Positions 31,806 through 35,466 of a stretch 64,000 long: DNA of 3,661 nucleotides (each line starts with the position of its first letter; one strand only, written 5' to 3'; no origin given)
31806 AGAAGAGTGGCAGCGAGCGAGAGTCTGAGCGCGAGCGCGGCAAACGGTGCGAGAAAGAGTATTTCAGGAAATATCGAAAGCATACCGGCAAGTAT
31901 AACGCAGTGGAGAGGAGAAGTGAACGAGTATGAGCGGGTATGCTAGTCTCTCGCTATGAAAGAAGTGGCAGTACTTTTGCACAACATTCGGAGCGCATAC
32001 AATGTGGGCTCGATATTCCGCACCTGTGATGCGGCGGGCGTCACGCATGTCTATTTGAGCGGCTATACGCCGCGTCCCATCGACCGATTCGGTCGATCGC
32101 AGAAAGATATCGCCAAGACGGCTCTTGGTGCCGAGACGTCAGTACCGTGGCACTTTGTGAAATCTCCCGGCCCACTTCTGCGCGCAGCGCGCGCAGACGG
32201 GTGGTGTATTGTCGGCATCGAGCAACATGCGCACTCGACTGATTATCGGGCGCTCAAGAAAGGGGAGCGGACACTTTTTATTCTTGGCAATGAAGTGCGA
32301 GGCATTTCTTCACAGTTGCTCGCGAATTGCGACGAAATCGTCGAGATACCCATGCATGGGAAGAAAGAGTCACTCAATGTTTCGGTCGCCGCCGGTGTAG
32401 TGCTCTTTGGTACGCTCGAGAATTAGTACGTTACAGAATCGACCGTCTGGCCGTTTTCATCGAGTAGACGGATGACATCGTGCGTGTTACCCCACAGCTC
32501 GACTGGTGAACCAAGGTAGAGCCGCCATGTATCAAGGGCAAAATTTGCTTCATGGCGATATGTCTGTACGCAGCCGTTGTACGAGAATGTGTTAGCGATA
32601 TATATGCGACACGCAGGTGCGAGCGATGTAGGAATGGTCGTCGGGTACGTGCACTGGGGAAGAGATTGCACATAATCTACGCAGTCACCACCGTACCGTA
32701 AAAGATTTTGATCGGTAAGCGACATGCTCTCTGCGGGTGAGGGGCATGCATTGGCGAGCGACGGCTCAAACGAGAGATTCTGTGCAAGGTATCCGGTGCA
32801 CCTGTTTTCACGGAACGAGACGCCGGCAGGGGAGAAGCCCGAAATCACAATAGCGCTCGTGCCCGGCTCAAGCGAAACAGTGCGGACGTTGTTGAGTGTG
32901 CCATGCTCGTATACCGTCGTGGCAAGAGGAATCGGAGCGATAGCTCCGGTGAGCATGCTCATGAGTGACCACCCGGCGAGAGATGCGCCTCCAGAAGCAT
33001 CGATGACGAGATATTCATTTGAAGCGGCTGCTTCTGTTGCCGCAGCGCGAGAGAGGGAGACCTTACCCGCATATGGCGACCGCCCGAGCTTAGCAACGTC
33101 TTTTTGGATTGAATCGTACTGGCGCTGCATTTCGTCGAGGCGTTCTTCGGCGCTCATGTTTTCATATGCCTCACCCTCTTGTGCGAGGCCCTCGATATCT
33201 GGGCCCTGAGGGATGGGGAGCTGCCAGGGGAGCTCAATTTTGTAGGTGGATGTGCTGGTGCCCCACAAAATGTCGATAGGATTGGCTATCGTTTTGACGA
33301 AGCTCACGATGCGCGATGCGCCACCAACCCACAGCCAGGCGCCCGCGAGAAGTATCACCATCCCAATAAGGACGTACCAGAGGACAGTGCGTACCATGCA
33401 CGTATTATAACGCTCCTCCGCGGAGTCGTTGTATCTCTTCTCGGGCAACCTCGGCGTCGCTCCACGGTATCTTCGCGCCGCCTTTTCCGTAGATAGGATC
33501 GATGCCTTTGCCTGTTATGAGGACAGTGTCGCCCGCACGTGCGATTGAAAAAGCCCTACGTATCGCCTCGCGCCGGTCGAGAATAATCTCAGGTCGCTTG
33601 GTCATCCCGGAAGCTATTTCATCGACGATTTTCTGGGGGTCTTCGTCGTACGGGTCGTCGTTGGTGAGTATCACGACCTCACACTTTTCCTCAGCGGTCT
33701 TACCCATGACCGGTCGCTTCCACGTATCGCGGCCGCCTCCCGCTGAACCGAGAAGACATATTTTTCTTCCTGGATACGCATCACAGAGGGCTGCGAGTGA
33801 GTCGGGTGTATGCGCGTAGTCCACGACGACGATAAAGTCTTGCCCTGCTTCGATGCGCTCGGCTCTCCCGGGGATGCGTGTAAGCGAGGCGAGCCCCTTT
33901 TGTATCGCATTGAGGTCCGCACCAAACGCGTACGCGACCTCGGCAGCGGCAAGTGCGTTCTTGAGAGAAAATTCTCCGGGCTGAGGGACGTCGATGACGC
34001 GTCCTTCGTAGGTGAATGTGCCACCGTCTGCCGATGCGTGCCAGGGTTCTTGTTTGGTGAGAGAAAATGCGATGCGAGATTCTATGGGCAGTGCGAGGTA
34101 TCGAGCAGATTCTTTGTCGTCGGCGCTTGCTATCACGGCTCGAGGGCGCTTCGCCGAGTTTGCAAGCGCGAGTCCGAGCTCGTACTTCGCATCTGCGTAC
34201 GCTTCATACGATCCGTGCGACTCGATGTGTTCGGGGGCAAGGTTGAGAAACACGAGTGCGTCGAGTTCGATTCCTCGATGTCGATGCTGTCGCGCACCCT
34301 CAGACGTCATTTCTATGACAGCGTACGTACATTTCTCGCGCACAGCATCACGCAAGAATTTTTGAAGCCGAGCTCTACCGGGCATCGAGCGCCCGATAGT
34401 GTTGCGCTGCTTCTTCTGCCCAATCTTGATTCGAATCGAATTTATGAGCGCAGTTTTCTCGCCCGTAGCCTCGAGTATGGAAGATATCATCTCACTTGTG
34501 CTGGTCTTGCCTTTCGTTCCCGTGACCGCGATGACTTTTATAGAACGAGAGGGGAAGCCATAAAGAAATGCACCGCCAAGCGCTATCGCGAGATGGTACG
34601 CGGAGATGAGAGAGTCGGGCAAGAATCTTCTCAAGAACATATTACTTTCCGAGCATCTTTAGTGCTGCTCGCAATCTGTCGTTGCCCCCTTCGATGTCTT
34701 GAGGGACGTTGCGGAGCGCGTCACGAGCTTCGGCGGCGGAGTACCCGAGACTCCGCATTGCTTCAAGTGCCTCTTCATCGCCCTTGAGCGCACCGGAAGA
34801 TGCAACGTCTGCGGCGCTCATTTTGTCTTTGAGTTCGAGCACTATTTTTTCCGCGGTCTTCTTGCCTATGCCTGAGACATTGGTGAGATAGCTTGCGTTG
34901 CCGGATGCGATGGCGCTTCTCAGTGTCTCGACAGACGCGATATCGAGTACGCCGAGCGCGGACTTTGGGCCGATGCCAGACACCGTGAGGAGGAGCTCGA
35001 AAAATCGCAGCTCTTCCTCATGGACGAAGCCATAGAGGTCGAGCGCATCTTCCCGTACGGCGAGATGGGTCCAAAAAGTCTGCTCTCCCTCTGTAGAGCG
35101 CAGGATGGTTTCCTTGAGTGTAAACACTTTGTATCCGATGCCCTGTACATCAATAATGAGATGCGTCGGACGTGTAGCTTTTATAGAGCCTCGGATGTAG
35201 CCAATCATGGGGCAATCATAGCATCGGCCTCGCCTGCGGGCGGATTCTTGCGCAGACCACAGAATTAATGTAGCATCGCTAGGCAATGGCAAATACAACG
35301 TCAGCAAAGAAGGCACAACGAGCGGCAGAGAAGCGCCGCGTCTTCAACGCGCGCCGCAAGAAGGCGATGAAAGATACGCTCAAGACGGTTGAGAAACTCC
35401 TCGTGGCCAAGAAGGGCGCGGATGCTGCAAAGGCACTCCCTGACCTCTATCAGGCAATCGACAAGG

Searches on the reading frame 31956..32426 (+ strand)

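Call 26: search_protein_families(library=pfam, proteins=[window:31956-32426:+], max_evalue=0.0001)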
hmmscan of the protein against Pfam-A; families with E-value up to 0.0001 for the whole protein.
window:31956-32426:+ (156 aa): 1 family
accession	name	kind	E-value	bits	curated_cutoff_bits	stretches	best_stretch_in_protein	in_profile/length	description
PF00588.24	SpoU_methylase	-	1e-32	113.7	29.7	1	4-151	2-142/142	SpoU rRNA Methylase family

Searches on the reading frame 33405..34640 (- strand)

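Call 26: search_protein_families(library=pfam, proteins=[window:33405-34640:-], max_evalue=0.0001)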
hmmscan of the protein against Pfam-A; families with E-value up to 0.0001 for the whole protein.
window:33405-34640:- (411 aa): 2 families
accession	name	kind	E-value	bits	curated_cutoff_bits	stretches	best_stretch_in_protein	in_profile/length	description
PF08245.18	Mur_ligase_M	-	1.6e-33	116.8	24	1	39-235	1-199/200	Mur ligase middle domain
PF02875.26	Mur_ligase_C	-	2.7e-24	86.8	28.4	1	258-379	1-127/127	Mur ligase, glutamate ligase domain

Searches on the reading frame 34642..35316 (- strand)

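Call 26: search_protein_families(library=pfam, proteins=[window:34642-35316:-], max_evalue=0.0001)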
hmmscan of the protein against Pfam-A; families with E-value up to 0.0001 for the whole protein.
window:34642-35316:- (224 aa): 4 families
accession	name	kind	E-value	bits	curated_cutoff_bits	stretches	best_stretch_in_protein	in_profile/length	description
PF01330.27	RuvA_N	-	1.7e-18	66.9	23.6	1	37-96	1-61/61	RuvA N terminal domain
PF14520.12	HHH_5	-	5.4e-17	62.5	27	1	106-164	1-57/57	Helix-hairpin-helix domain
PF00633.29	HHH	-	2.7e-06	27.4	24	0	144-159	13-28/30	Helix-hairpin-helix motif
PF07499.19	RuvA_C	-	4.5e-05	24.3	24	1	181-222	4-46/47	RuvA, C-terminal domain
